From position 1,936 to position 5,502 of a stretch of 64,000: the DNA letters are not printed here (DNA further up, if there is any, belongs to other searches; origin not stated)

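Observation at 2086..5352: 1096-aa fusion of a NuoG-type N-terminal Fe-S domain, a partial HdrA FAD fragment and a complete HdrA module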

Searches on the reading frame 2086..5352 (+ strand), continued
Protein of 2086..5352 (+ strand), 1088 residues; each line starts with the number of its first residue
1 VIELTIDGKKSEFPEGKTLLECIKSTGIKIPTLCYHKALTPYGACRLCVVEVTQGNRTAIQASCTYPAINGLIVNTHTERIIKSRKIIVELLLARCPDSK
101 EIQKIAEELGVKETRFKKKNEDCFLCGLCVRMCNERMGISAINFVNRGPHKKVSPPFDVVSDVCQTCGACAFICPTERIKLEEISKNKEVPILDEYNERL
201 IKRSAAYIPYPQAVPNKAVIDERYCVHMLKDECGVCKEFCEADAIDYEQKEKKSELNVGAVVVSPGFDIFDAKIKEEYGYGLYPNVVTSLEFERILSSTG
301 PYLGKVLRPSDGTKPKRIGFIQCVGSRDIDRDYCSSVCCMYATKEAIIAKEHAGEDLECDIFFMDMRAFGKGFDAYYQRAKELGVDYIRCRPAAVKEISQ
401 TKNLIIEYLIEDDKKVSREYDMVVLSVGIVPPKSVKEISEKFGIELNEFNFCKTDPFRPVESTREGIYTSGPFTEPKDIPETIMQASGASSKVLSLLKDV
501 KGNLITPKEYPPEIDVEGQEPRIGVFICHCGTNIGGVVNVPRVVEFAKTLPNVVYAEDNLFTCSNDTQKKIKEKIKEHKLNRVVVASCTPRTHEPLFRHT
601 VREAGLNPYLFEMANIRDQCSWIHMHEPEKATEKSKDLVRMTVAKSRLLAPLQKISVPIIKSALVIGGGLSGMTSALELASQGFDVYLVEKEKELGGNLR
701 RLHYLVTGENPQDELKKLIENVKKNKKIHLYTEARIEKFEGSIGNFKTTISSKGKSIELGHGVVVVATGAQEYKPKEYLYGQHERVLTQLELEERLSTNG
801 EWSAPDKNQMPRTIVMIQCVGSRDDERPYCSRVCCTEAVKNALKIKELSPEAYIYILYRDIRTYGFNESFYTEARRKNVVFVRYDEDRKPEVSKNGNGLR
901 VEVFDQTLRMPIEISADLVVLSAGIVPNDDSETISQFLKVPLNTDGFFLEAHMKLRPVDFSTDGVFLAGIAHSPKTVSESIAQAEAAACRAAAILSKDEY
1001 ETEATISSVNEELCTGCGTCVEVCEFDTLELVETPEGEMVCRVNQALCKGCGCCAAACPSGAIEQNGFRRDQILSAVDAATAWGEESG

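Call 45: search_protein_representatives(protein=window:2086-5352:+)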
Query: 1088 residues. Proteins with E-value up to 0.001 (for the whole library): 22996; up to 1e-10: 10969; up to 1e-30: 3097. The best 150 are listed.
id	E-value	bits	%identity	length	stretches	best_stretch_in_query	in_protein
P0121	0.0e+00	1411.0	59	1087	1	1-1081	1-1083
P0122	0.0e+00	1239.3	57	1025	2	161-1080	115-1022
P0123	0.0e+00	1188.5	53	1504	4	230-1081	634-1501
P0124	0.0e+00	1159.4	54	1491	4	216-1080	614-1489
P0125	0.0e+00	1142.8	53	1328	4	217-1076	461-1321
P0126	0.0e+00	1063.8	45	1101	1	3-1084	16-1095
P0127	0.0e+00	1050.5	52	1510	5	231-1080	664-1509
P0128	0.0e+00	1046.9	52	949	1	155-1080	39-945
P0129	0.0e+00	1023.1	50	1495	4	229-1080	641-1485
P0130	7.3e-294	994.2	48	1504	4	221-1080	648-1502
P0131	2.1e-293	992.6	46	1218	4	116-1069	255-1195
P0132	2.8e-290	982.3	53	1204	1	229-1077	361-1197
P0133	1.5e-289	979.9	49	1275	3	229-1076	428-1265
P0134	2.3e-289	979.2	47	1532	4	229-1079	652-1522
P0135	6.2e-289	977.8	48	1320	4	230-1081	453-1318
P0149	5.3e-262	888.7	47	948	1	161-1087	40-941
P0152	7.0e-260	881.7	45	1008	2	156-1080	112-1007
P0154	7.0e-255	865.1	46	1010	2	167-1080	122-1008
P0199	8.9e-217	738.9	41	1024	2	164-1070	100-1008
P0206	2.3e-213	727.7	39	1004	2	161-1080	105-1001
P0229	4.5e-201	686.9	38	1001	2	163-1079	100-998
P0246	1.9e-194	665.0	39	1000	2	153-1079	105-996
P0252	6.9e-193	659.8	39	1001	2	153-1080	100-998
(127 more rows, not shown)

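Call 53: search_protein_families(library=ncbifam, proteins=[P0123, P0131, P0126, P0125], max_evalue=1e-10)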
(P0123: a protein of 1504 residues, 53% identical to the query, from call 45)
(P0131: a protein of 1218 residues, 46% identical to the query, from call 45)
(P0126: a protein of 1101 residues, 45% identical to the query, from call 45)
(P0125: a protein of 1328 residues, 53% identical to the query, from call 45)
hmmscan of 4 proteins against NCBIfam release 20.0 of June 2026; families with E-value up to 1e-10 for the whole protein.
P0123 (1504 aa): 62 families (the best 25 are shown)
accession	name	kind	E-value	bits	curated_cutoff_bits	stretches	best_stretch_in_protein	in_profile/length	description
NF040770.1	hetero_SS_HdrA2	exception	9.5e-298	989.6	1100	4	620-904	277-563/777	CoB-CoM heterodisulfide reductase HdrA2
NF041778.1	hetero_SS_HdrA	equivalog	2.8e-226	753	1400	4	1160-1503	322-653/771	ferredoxin:CoB-CoM heterodisulfide reductase subunit HdrA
NF041891.1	hdrA_Methbact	equivalog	3.3e-210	700.1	1300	4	1155-1501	304-636/762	ferredoxin:CoB-CoM heterodisulfide reductase subunit HdrA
NF009410.0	PRK12771.1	subfamily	6.9e-166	553.1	516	1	156-653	44-533/566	NAD(P)-binding protein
NF009454.0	PRK12814.1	equivalog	1.9e-149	499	916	1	159-647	101-590/657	putative NADPH-dependent glutamate synthase small subunit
NF009414.0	PRK12778.1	equivalog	3e-126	422.6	1103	1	161-567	338-751/752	bifunctional dihydroorotate dehydrogenase B NAD binding subunit/NADPH-dependent glutamate synthase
TIGR01316.1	gltA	equivalog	7.2e-116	387.6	471.75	1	158-565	34-449/449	NADPH-dependent glutamate synthase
TIGR03315.1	Se_ygfK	equivalog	3.2e-108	362.5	835.3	1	159-663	444-919/1012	putative selenate reductase subunit YgfK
NF010590.0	PRK13984.1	equivalog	3.1e-94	316.3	946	1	162-568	198-609/611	putative oxidoreductase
NF009413.0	PRK12775.1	equivalog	6.8e-91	305.5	1895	1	162-567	341-756/1006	putative trifunctional 2-polyprenylphenol hydroxylase/glutamate synthase subunit beta/ferritin domain-containing protein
TIGR01318.1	gltD_gamma_fam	subfamily_domain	2.2e-89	300.2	482.95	1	158-566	46-466/467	glutamate synthase, small subunit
NF009408.0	PRK12769.1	equivalog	1.6e-85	287.6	1003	1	160-567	234-653/659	formate-dependent uric acid utilization protein AegA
NF009409.0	PRK12770.1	subfamily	2.2e-83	280.3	343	1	248-568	13-353/360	putative glutamate synthase subunit beta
NF009415.0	PRK12779.1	equivalog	1.7e-81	274.4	1519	1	157-564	205-625/944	putative bifunctional glutamate synthase subunit beta/2-polyprenylphenol hydroxylase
NF009451.0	PRK12809.1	equivalog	8.3e-75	252.3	1154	1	161-561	218-630/639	formate-dependent uric acid utilization protein YgfT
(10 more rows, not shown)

P0131 (1218 aa): 38 families (the best 25 are shown)
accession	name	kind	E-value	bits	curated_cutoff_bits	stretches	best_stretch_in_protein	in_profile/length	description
NF040770.1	hetero_SS_HdrA2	exception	1.3e-288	959.4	1100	4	318-627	252-558/777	CoB-CoM heterodisulfide reductase HdrA2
NF041778.1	hetero_SS_HdrA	equivalog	4e-219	729.3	1400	4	292-638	245-579/771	ferredoxin:CoB-CoM heterodisulfide reductase subunit HdrA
NF041891.1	hdrA_Methbact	equivalog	8e-202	672.4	1300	4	293-624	238-551/762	ferredoxin:CoB-CoM heterodisulfide reductase subunit HdrA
NF038196.1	ferrodoxin_EFR1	subfamily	2.6e-24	86.6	75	0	249-320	173-239/242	EFR1 family ferrodoxin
NF040864.1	HgcB_ferredoxin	equivalog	5.7e-23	80.6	99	0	169-229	6-64/93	mercury methylation ferredoxin HgcB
NF007202.0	PRK09623.1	equivalog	8.7e-23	80.7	166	0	1107-1192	16-101/105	3-methyl-2-oxobutanoate dehydrogenase subunit delta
TIGR02179.1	PorD_KorD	subfamily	1.4e-22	79.6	60.05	0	173-228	21-74/78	2-oxoacid:acceptor oxidoreductase, delta subunit, pyruvate/2-ketoisovalerate family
TIGR01372.1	soxA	subfamily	1.8e-21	75.7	1164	1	783-923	158-307/996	sarcosine oxidase subunit alpha family protein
NF042909.1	FMH_DH_FwdF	exception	1.9e-20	73.2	375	1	162-318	123-282/336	tungsten-dependent formylmethanofuran dehydrogenase subunit FwdF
NF058577.1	FdxA_fam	equivalog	9.2e-20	70.6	65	0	177-220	7-49/52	4Fe-4S ferredoxin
NF040684.1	PorD_Arch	equivalog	1.3e-19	70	120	0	159-227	11-80/85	pyruvate synthase subunit PorD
TIGR02700.1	flavo_MJ0208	hypoth_equivalog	5.8e-18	65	251.35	0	169-222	140-192/234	dihydromethanopterin reductase (acceptor)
NF009410.0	PRK12771.1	subfamily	1.1e-17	63.9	516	0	791-832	136-177/566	NAD(P)-binding protein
TIGR03467.1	HpnE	equivalog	4e-17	62.7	283.05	0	797-837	2-42/430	hydroxysqualene dehydroxylase HpnE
TIGR03997.1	mycofact_OYE_2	equivalog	1e-16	60.5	793.15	0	794-858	380-444/645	mycofactocin system FadH/OYE family oxidoreductase 2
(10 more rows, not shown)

P0126 (1101 aa): 13 families
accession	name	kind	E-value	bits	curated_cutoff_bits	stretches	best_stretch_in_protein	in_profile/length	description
NF040770.1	hetero_SS_HdrA2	exception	3e-210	700.3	1100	3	208-516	260-562/777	CoB-CoM heterodisulfide reductase HdrA2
NF041778.1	hetero_SS_HdrA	equivalog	3.6e-167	557.5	1400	3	176-515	247-571/771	ferredoxin:CoB-CoM heterodisulfide reductase subunit HdrA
NF041891.1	hdrA_Methbact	equivalog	1.4e-147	493.1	1300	3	176-513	239-555/762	ferredoxin:CoB-CoM heterodisulfide reductase subunit HdrA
NF040763.1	FeFe_hydrog_A6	exception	1e-34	119.9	765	2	15-109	1-93/571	NADH-dependent [FeFe] hydrogenase, group A6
NF005745.0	PRK07569.1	equivalog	7.2e-27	94.3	333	1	18-107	7-94/238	bidirectional hydrogenase complex protein HoxU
NF009454.0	PRK12814.1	equivalog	4.1e-21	75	916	1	14-111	3-98/657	putative NADPH-dependent glutamate synthase small subunit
TIGR01973.1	NuoG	equivalog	1.4e-18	67.1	470.05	1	18-107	2-89/606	NADH-quinone oxidoreductase subunit NuoG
NF040762.1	Hydr_FeFe_Clost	exception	7.5e-16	57.8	900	0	16-106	2-90/572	ferredoxin hydrogenase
NF005895.0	PRK07860.1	equivalog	2e-13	49.3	802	1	6-106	9-109/811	NADH-quinone oxidoreductase subunit G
NF038196.1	ferrodoxin_EFR1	subfamily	2.7e-12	47.3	75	0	1018-1073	177-228/242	EFR1 family ferrodoxin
TIGR01971.1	NuoI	subfamily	2.2e-11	43.4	113.05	0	130-198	38-104/121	NADH-quinone oxidoreductase, chain I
NF042909.1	FMH_DH_FwdF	exception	2.6e-11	43.2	375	0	1020-1071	219-271/336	tungsten-dependent formylmethanofuran dehydrogenase subunit FwdF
NF006221.0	PRK08348.1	subfamily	9.8e-11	41.5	124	0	1021-1074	39-92/136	NADH-plastoquinone oxidoreductase subunit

P0125 (1328 aa): 49 families (the best 25 are shown)
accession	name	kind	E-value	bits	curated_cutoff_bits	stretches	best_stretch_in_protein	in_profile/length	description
NF040770.1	hetero_SS_HdrA2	exception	0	1027.1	1100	4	469-747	284-563/777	CoB-CoM heterodisulfide reductase HdrA2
NF041778.1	hetero_SS_HdrA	equivalog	3.6e-223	742.7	1400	4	465-755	291-581/771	ferredoxin:CoB-CoM heterodisulfide reductase subunit HdrA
NF041891.1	hdrA_Methbact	equivalog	7.1e-207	689.1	1300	4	472-744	284-556/762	ferredoxin:CoB-CoM heterodisulfide reductase subunit HdrA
NF009410.0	PRK12771.1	subfamily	1.7e-104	350.4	516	2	156-346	42-233/566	NAD(P)-binding protein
NF045663.1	diclust_near_Sec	equivalog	1.2e-86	291.5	530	1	161-486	17-319/759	pyridine nucleotide-disulfide oxidoreductase/dicluster-binding protein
NF009454.0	PRK12814.1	equivalog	1.9e-64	218.2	916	2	162-349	102-291/657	putative NADPH-dependent glutamate synthase small subunit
TIGR03315.1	Se_ygfK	equivalog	4.4e-61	206.5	835.3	1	161-350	444-635/1012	putative selenate reductase subunit YgfK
NF010590.0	PRK13984.1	equivalog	2.6e-60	204.2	946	1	164-347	198-384/611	putative oxidoreductase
TIGR01316.1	gltA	equivalog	1.4e-56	192.2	471.75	1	162-347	36-229/449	NADPH-dependent glutamate synthase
NF009414.0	PRK12778.1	equivalog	1.4e-54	185.6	1103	2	162-346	337-527/752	bifunctional dihydroorotate dehydrogenase B NAD binding subunit/NADPH-dependent glutamate synthase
TIGR01317.1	GOGAT_sm_gam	subfamily_domain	8.4e-52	176.6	447.7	1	160-346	48-238/485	glutamate synthase small subunit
TIGR01318.1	gltD_gamma_fam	subfamily_domain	3.5e-42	144.5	482.95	1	156-346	42-236/467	glutamate synthase, small subunit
NF009413.0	PRK12775.1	equivalog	1.6e-38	132.1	1895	1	161-347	338-528/1006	putative trifunctional 2-polyprenylphenol hydroxylase/glutamate synthase subunit beta/ferritin domain-containing protein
NF009408.0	PRK12769.1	equivalog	6.1e-37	127.1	1003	1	164-346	236-422/659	formate-dependent uric acid utilization protein AegA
NF009409.0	PRK12770.1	subfamily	2e-34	119.2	343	1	246-317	13-85/360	putative glutamate synthase subunit beta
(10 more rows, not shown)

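Call 63: search_protein_families(library=pfam, proteins=[L031:4441-5004:+, L031:5001-5876:+, L019:1148-1717:+, L019:1805-2674:+], max_evalue=0.001)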
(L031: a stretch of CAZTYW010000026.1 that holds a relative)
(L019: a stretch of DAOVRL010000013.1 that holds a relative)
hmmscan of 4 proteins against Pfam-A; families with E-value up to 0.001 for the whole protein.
L031:4441-5004:+ (187 aa): 6 families
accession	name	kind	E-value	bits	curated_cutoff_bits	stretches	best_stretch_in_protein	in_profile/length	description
PF13183.11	Fer4_8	-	2e-10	41.5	27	1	27-88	2-68/68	4Fe-4S dicluster domain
PF13534.11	Fer4_17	-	4.1e-10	40.5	22.2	1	30-89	2-61/61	4Fe-4S dicluster domain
PF13237.11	Fer4_10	-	2.2e-08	34.3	25.5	0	26-45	5-22/53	4Fe-4S dicluster domain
PF13187.11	Fer4_9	-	9.6e-07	29.2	27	1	30-87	2-50/52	4Fe-4S dicluster domain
PF13484.11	Fer4_16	-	0.00035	21.7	30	0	74-108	2-38/66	4Fe-4S double cluster binding domain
PF12838.12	Fer4_7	-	0.00045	21.1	27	0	30-88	2-52/52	4Fe-4S dicluster domain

L031:5001-5876:+ (291 aa): 2 families
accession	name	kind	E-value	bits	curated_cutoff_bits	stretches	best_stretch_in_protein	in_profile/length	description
PF02754.22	CCG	-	1.1e-21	77.2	20.6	2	145-235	1-85/85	Cysteine-rich domain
PF22196.1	HdrB-like_C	-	0.00069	20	33.4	0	208-276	16-86/87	HdrB-like C-terminal domain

L019:1148-1717:+ (189 aa): 6 families
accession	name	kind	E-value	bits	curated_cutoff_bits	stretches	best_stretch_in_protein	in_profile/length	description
PF13183.11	Fer4_8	-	4.2e-10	40.5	27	1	25-86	2-68/68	4Fe-4S dicluster domain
PF13534.11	Fer4_17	-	1.2e-09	39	22.2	1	28-87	2-61/61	4Fe-4S dicluster domain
PF13187.11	Fer4_9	-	2.3e-08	34.4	27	1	28-85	2-50/52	4Fe-4S dicluster domain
PF12838.12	Fer4_7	-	4.9e-06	27.4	27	1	28-86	2-52/52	4Fe-4S dicluster domain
PF13237.11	Fer4_10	-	2.1e-05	24.8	25.5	1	24-83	5-53/53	4Fe-4S dicluster domain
PF13484.11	Fer4_16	-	7.7e-05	23.8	30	0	28-42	2-16/66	4Fe-4S double cluster binding domain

L019:1805-2674:+ (289 aa): 1 family
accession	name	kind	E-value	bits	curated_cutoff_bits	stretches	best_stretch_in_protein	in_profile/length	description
PF02754.22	CCG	-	7.7e-19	68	20.6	2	5-88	1-85/85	Cysteine-rich domain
